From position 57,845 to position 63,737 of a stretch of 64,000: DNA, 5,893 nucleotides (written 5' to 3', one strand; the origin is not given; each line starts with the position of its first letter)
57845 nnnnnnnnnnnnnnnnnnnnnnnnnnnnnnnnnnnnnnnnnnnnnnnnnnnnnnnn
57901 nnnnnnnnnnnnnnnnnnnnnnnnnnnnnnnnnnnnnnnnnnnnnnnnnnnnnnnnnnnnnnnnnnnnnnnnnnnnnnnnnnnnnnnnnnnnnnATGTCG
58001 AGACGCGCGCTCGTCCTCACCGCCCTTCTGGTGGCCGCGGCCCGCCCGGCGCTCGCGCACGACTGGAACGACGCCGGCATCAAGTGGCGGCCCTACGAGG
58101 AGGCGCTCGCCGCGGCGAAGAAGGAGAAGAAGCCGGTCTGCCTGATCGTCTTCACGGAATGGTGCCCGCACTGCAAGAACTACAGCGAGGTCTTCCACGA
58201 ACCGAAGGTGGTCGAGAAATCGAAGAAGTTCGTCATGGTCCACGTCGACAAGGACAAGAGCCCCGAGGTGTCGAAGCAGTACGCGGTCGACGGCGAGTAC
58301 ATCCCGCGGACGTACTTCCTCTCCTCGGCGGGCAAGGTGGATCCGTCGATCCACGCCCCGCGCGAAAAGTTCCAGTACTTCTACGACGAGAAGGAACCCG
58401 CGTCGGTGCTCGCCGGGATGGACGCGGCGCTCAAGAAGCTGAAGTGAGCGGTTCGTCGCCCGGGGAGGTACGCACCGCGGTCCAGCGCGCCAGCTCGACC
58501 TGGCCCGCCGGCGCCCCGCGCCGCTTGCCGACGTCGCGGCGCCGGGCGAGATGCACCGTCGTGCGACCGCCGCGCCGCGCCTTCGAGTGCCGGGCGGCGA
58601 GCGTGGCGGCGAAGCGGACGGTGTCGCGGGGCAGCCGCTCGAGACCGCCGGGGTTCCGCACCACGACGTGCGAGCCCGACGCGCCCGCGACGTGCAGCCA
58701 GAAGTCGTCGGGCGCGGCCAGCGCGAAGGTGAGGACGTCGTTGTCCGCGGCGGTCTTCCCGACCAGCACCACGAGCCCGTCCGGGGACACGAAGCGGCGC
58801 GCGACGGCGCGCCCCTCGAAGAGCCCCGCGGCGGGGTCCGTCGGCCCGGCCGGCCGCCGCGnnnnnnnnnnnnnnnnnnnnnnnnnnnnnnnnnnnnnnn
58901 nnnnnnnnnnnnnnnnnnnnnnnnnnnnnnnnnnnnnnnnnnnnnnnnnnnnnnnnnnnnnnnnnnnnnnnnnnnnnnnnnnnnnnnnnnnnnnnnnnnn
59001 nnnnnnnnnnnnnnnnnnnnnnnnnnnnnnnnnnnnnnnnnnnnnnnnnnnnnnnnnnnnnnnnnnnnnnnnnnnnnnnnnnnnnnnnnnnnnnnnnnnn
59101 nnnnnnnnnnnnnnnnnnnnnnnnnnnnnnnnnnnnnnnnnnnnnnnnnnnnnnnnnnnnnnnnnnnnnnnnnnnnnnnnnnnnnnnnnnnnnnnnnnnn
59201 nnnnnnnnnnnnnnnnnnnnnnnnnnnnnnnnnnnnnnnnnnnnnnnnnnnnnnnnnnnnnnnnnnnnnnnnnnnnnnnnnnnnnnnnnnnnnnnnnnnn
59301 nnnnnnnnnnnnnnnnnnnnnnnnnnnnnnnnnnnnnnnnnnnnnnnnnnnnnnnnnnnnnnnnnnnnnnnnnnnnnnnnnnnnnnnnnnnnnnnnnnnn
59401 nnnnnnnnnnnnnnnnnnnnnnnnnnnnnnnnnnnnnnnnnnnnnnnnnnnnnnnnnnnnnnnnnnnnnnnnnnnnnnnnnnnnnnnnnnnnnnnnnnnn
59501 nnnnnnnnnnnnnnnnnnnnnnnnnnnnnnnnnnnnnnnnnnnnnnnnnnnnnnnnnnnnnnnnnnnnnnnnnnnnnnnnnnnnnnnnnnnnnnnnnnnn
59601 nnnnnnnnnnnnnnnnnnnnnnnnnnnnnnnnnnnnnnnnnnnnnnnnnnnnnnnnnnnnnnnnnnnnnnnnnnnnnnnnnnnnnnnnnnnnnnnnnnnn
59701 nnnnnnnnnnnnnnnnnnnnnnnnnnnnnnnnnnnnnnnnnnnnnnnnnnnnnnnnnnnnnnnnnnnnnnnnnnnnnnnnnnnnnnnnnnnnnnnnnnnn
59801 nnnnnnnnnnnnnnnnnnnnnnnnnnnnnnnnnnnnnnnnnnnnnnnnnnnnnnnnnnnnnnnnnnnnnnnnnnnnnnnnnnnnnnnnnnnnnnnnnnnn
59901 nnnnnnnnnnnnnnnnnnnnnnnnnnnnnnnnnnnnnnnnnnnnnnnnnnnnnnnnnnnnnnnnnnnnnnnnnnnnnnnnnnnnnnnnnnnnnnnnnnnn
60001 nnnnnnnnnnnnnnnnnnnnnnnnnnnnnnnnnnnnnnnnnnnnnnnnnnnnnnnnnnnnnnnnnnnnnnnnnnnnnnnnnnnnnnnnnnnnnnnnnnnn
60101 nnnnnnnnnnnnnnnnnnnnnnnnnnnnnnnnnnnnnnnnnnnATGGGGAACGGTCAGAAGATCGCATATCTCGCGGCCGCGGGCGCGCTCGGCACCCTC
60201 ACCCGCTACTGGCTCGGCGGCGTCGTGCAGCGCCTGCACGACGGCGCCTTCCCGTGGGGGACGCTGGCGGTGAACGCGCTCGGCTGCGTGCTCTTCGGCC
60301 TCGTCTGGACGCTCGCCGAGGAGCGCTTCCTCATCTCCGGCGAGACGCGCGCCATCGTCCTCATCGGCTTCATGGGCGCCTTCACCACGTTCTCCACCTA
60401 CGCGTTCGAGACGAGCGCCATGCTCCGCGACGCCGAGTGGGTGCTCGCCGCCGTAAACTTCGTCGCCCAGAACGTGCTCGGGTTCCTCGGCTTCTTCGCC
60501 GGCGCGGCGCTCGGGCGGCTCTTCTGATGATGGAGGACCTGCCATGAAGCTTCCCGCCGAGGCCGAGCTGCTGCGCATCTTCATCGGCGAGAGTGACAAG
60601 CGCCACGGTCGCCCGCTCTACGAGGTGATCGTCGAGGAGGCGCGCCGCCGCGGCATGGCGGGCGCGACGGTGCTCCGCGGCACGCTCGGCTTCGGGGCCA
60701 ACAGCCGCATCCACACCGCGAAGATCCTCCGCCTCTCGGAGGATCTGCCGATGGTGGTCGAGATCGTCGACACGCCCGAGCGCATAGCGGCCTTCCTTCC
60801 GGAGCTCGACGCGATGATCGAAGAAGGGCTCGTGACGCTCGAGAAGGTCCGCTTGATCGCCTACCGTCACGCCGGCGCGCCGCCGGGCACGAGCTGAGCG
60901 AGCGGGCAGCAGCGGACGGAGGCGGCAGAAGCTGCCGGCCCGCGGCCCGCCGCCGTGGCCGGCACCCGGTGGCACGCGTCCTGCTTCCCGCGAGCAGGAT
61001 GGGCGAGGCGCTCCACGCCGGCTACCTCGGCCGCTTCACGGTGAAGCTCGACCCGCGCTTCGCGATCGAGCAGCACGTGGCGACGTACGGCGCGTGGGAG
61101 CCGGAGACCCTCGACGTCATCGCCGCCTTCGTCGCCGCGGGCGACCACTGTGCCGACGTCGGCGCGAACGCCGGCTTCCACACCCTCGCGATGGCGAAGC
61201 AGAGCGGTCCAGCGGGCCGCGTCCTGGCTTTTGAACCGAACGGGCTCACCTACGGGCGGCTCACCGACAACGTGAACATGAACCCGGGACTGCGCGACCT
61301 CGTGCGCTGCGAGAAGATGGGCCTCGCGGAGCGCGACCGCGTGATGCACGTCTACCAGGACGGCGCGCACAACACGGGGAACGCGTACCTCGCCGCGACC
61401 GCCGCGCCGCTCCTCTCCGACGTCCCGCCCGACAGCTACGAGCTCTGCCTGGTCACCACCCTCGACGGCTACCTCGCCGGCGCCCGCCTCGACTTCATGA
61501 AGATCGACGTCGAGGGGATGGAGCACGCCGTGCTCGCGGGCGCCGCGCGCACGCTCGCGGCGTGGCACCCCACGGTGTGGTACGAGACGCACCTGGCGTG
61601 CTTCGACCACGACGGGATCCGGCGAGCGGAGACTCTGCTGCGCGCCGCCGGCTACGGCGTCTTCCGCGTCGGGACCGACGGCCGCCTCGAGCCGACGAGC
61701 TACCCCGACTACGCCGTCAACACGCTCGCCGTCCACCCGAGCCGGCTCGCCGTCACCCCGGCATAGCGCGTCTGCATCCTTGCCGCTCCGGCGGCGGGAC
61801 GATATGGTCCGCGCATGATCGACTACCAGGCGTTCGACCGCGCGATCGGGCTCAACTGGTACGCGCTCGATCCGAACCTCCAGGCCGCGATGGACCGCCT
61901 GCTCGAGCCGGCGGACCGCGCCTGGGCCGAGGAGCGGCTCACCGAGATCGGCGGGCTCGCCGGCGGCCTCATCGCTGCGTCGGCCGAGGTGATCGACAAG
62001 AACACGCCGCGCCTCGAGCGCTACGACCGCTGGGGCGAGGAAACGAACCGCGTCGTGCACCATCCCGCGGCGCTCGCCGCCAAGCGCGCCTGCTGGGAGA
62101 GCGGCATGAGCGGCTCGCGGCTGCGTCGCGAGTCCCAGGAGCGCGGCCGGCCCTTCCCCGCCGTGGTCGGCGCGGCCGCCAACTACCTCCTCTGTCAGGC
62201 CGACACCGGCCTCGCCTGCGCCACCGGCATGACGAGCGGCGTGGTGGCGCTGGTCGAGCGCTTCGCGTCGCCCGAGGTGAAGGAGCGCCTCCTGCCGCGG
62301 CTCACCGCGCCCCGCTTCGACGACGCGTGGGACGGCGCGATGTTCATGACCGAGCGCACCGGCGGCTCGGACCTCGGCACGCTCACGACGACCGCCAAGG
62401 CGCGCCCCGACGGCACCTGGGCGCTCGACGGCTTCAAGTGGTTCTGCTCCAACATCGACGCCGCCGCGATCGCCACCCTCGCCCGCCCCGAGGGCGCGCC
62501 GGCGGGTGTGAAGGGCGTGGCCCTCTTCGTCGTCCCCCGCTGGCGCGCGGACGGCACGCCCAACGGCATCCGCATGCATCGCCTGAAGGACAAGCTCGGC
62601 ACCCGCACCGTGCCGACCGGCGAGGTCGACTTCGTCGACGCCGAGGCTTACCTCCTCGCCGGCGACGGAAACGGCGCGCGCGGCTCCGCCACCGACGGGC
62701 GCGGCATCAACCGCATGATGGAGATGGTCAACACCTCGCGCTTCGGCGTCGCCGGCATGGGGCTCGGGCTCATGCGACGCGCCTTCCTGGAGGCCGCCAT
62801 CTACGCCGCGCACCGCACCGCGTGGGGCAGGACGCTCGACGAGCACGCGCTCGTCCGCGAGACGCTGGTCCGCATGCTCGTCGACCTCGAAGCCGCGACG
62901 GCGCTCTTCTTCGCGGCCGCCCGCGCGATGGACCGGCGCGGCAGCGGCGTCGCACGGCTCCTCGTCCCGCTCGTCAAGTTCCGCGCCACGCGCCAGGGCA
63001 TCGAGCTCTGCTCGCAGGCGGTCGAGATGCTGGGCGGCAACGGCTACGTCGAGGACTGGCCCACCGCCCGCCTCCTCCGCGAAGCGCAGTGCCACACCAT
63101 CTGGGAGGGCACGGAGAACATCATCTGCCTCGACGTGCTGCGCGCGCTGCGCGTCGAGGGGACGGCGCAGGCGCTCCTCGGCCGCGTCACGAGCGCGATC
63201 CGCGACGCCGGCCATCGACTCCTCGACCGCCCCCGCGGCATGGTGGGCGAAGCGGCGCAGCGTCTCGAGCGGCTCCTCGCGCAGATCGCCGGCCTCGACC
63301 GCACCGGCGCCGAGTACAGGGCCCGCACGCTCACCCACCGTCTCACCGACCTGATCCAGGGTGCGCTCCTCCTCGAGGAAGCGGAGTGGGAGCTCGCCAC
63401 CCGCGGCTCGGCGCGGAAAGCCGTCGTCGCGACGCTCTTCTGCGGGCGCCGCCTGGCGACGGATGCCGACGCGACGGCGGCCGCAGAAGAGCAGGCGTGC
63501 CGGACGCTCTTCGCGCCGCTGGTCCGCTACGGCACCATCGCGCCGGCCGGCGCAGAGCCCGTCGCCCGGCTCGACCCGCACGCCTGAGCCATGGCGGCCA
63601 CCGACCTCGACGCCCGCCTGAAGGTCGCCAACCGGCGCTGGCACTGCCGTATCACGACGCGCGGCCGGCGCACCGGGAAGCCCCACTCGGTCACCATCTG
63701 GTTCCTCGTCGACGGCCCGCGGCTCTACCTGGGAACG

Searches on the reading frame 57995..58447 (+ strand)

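Call 37: search_protein_families(library=pfam, proteins=[window:57995-58447:+], max_evalue=0.001)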
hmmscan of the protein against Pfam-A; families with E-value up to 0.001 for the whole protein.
window:57995-58447:+ (150 aa): 5 families
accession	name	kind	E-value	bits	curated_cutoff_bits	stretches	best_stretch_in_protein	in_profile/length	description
PF13899.12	Thioredoxin_7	-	9e-15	55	27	1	31-109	2-81/83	Thioredoxin-like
PF03190.21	Thioredox_DsbH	-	6.8e-10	39.6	27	1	25-97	16-91/163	Protein of unknown function, DUF255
PF00085.26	Thioredoxin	-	3.6e-09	37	23.5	1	42-115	15-85/103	Thioredoxin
PF13098.12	Thioredoxin_2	-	2.2e-05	25.2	27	1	41-94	1-69/104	Thioredoxin-like domain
PF13905.12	Thioredoxin_8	-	4.3e-05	24.2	27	1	46-97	2-54/94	Thioredoxin-like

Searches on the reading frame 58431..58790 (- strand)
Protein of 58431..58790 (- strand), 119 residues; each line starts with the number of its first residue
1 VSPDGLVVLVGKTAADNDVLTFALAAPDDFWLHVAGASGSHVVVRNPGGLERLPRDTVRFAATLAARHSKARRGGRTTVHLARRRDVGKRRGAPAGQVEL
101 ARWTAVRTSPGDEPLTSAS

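Call 37: search_protein_families(library=pfam, proteins=[window:58431-58790:-], max_evalue=0.001)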
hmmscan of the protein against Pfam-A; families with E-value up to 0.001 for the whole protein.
window:58431-58790:- (119 aa): 2 families
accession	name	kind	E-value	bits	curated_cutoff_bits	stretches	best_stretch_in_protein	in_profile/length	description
PF05670.18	NFACT-R_1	-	7e-10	39.9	29.8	1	3-98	8-108/112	NFACT protein RNA binding domain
PF18297.6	NFACT-R_2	-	5.2e-06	27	26.9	1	7-103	11-103/104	NFACT protein RNA binding domain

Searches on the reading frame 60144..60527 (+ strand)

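Call 37: search_protein_families(library=pfam, proteins=[window:60144-60527:+], max_evalue=0.001)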
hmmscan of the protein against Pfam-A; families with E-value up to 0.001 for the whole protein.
window:60144-60527:+ (127 aa): 1 family
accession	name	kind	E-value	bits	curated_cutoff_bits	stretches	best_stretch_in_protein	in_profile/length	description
PF02537.21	CRCB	-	1.4e-25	90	32.9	1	9-120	2-102/103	CrcB-like protein, Camphor Resistance (CrcB)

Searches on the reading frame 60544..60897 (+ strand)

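Call 37: search_protein_families(library=pfam, proteins=[window:60544-60897:+], max_evalue=0.001)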
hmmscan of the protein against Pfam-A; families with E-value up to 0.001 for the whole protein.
window:60544-60897:+ (117 aa): 1 family
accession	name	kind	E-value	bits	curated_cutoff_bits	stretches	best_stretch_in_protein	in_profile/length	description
PF02641.20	DUF190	-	5.2e-43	145.7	23.4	1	9-103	2-96/97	Uncharacterized ACR, COG1993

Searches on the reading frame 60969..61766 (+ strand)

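Call 38: search_protein_families(library=pfam, proteins=[window:60969-61766:+], max_evalue=0.001)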
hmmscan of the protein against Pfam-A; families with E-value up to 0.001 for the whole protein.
window:60969-61766:+ (265 aa): 1 family
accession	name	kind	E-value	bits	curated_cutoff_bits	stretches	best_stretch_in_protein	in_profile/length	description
PF05050.19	Methyltransf_21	-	4.4e-18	66.4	22.7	1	63-229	1-171/173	Methyltransferase FkbM domain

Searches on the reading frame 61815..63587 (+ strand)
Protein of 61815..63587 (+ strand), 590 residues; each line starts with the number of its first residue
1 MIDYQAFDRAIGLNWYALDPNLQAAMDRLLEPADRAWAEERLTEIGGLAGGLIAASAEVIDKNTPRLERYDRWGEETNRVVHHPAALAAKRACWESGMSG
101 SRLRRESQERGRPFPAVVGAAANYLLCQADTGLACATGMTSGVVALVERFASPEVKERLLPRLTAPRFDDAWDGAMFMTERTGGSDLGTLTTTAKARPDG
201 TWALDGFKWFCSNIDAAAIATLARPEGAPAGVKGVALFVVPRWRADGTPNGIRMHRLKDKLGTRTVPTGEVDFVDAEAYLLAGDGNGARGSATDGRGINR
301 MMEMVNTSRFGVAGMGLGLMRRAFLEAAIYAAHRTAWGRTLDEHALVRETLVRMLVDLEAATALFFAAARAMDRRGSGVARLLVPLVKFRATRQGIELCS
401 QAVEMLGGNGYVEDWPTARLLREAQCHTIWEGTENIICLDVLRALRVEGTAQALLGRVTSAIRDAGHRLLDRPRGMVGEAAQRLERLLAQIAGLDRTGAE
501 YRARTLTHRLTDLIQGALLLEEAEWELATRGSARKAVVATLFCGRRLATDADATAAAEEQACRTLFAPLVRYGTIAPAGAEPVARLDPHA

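Call 38: search_protein_families(library=pfam, proteins=[window:61815-63587:+], max_evalue=0.001)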
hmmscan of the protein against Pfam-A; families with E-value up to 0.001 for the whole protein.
window:61815-63587:+ (590 aa): 6 families
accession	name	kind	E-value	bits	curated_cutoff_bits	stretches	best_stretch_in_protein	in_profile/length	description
PF00441.29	Acyl-CoA_dh_1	-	5.1e-35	121.3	22.4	1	295-445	1-149/150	Acyl-CoA dehydrogenase, C-terminal domain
PF18158.6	AidB_N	-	4.2e-17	63.1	22.9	1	12-169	8-155/156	Adaptive response protein AidB N-terminal domain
PF02770.24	Acyl-CoA_dh_M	-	2.3e-16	60.1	33.3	1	175-275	1-96/97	Acyl-CoA dehydrogenase, middle domain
PF08028.16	Acyl-CoA_dh_2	-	2.3e-08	34.9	22.7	1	312-432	3-131/134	Acyl-CoA dehydrogenase, C-terminal domain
PF22217.1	ACDH-11_C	-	4.3e-06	27.5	27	1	458-551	10-104/122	Acyl-CoA dehydrogenase 11 C-terminal domain-like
PF02771.21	Acyl-CoA_dh_N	-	0.00064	20.5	22.9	0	87-164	36-110/113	Acyl-CoA dehydrogenase, N-terminal domain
